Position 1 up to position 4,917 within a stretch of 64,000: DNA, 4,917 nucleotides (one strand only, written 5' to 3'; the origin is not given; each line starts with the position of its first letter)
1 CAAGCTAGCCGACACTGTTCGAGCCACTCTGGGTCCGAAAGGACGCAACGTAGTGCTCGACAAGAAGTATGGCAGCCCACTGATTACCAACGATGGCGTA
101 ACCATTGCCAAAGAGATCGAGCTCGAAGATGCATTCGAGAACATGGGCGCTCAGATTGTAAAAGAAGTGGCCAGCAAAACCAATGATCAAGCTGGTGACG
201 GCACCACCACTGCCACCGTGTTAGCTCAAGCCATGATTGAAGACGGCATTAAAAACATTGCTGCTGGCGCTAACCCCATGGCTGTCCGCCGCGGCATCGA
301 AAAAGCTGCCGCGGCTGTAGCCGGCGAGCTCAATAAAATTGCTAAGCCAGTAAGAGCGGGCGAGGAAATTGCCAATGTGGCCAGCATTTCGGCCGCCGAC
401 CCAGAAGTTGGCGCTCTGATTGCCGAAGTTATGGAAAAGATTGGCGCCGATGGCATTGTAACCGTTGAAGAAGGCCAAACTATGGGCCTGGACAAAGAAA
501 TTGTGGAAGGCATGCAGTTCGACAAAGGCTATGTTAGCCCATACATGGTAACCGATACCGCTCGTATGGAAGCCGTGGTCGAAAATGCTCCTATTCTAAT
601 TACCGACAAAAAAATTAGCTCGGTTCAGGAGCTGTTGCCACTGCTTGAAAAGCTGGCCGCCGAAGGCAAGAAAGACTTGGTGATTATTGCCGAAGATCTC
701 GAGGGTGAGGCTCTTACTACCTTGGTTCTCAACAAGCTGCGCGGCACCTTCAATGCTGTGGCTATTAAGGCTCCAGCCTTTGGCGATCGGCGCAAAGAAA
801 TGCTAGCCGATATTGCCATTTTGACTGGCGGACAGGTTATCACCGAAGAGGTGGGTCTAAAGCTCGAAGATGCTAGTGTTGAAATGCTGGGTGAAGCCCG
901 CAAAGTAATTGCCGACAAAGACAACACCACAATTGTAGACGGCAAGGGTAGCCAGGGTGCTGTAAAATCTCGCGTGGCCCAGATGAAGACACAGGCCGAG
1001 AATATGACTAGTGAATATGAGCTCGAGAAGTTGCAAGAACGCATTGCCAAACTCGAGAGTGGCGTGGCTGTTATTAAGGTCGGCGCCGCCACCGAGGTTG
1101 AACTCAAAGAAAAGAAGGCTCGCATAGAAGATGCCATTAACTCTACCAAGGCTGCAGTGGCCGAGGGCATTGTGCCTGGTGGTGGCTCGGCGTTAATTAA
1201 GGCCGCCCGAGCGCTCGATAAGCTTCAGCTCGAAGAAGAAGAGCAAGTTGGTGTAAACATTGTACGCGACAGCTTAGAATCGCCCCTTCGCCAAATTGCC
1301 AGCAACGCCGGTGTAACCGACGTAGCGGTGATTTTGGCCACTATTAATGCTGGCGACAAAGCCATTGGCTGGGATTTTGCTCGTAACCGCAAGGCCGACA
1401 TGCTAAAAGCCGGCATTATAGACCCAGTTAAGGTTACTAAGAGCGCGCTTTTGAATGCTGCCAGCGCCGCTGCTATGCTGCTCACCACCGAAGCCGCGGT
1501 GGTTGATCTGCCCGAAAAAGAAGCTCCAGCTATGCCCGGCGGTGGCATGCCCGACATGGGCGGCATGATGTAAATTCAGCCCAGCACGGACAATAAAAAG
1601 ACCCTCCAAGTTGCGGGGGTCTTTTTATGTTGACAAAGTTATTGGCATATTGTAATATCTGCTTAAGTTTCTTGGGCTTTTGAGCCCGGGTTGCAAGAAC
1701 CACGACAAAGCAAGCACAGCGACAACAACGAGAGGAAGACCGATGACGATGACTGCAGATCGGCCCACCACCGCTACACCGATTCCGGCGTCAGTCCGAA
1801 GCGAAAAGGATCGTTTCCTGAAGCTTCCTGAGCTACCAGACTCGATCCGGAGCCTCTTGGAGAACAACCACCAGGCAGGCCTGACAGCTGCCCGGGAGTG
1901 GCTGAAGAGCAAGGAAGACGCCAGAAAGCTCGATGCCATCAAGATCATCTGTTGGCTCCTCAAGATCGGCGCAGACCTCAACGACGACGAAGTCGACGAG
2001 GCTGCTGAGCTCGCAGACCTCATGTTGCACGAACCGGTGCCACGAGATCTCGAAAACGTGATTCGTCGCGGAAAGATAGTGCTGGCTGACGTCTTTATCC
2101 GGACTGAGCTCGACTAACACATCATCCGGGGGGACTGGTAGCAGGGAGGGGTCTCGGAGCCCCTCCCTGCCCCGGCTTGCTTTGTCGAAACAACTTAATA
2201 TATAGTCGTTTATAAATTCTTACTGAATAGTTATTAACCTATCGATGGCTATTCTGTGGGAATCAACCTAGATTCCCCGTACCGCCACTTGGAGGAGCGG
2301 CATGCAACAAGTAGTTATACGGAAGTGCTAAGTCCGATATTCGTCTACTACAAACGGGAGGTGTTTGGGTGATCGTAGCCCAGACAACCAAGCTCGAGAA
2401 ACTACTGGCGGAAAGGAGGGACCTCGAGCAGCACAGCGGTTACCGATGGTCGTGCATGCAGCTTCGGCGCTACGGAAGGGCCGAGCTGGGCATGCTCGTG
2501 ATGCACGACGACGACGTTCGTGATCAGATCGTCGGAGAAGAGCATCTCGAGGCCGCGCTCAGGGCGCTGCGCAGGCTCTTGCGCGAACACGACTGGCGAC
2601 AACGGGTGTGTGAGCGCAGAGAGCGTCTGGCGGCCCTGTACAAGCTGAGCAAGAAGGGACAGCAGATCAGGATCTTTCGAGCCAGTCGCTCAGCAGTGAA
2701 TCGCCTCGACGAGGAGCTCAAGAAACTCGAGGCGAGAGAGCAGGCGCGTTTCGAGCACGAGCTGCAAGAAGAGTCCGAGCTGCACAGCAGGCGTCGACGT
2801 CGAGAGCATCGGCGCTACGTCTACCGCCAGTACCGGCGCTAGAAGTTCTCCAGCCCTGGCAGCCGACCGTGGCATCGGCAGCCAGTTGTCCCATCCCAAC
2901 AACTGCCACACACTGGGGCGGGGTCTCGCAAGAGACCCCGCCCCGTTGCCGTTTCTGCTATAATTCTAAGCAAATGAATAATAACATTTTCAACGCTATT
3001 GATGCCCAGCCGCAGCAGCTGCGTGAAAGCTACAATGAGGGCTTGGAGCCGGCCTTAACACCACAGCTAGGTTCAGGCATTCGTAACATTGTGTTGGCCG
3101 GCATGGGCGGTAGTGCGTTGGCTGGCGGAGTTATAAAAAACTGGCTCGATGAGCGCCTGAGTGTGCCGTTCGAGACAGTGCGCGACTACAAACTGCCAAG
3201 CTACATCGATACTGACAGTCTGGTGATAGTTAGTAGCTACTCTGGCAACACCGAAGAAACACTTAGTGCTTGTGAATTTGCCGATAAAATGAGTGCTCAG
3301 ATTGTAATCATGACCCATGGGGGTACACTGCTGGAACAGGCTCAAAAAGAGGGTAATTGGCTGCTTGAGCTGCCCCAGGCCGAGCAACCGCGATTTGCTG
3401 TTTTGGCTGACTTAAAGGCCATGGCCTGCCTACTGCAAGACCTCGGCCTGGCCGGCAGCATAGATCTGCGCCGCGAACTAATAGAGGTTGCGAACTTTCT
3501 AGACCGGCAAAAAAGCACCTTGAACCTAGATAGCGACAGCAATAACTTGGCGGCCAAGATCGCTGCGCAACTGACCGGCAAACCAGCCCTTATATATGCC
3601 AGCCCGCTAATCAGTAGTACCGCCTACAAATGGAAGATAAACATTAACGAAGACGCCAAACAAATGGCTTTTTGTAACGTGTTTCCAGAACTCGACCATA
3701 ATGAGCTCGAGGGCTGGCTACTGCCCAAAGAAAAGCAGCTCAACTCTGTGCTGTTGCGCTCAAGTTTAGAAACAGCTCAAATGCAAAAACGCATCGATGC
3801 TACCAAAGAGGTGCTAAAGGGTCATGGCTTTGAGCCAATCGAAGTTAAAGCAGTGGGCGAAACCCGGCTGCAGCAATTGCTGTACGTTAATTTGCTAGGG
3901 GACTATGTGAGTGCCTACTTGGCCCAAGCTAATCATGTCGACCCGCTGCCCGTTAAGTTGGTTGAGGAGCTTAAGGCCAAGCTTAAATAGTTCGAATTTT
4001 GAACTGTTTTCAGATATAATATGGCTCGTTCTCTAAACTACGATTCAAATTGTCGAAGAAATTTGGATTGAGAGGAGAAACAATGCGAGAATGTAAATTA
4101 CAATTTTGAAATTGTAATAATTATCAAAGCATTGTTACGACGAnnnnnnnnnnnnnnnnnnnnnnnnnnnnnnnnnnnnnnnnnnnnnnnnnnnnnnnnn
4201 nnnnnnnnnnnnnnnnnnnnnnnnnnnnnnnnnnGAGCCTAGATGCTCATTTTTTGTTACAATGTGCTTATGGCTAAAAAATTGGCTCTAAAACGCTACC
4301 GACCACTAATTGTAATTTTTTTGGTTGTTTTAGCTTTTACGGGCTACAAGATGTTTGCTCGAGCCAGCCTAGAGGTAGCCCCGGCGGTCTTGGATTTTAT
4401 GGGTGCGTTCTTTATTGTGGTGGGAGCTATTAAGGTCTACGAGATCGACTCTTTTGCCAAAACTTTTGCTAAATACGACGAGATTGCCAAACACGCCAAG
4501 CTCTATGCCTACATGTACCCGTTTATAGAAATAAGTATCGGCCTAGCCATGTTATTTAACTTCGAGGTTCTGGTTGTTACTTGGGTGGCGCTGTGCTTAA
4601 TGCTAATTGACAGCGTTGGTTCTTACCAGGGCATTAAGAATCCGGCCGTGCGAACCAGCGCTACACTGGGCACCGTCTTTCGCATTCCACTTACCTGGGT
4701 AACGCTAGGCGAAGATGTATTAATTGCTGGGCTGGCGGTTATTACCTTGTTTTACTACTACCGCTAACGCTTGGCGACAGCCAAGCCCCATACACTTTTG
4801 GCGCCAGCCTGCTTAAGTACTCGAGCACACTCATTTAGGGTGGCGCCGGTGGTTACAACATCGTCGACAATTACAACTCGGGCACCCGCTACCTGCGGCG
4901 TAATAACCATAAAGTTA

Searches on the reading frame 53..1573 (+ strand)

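Call 73: search_protein_families(library=pfam, proteins=[window:53-1573:+], max_evalue=0.001)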
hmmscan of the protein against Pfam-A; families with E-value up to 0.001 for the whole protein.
window:53-1573:+ (506 aa): 1 family
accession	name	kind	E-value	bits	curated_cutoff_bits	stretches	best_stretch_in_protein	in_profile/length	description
PF00118.29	Cpn60_TCP1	-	2.5e-64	218.2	34.3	1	1-484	17-487/490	TCP-1/cpn60 chaperonin family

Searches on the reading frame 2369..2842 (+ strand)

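Call 7: search_protein_families(library=ncbifam, proteins=[window:2369-2842:+], max_evalue=1)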
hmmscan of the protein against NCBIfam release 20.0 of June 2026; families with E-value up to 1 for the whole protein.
window:2369-2842:+ (157 aa): 1 family
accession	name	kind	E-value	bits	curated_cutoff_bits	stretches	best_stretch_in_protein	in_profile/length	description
NF009981.0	PRK13447.1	equivalog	0.53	9.9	160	1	96-144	75-119/151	F0F1 ATP synthase subunit epsilon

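Call 73: search_protein_families(library=pfam, proteins=[window:2369-2842:+], max_evalue=0.001)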
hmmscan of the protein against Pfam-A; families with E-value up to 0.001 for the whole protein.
window:2369-2842:+ (157 aa): 0 families

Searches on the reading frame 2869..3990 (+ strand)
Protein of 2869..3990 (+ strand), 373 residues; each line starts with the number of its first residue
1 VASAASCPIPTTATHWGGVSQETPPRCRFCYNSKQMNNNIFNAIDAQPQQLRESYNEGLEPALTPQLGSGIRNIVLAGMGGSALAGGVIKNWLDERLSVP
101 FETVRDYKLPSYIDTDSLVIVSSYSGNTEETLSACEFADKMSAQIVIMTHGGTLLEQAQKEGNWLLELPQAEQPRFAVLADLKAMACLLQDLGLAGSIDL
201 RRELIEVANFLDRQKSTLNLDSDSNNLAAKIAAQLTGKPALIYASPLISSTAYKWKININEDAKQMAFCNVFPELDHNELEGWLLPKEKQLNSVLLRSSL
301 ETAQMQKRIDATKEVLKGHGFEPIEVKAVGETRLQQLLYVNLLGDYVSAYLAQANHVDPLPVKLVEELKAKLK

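Call 73: search_protein_families(library=pfam, proteins=[window:2869-3990:+], max_evalue=0.001)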
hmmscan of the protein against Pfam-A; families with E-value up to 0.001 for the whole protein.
window:2869-3990:+ (373 aa): 2 families
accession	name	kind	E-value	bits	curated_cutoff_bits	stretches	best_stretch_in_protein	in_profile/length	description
PF10432.14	bact-PGI_C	-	1.4e-42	145.6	24.5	1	225-372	2-151/151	Bacterial phospho-glucose isomerase C-terminal SIS domain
PF01380.27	SIS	-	1.2e-08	35.2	25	1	72-150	6-88/131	SIS domain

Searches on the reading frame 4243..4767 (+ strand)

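Call 73: search_protein_families(library=pfam, proteins=[window:4243-4767:+], max_evalue=0.001)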
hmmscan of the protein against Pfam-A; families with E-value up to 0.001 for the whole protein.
window:4243-4767:+ (174 aa): 2 families
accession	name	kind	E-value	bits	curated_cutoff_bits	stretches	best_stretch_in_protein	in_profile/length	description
PF07291.16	MauE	-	1.4e-09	38.7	27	1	51-167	10-125/128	Methylamine utilisation protein MauE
PF07681.17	DoxX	-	0.00068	20.7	23.6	1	52-122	8-78/85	DoxX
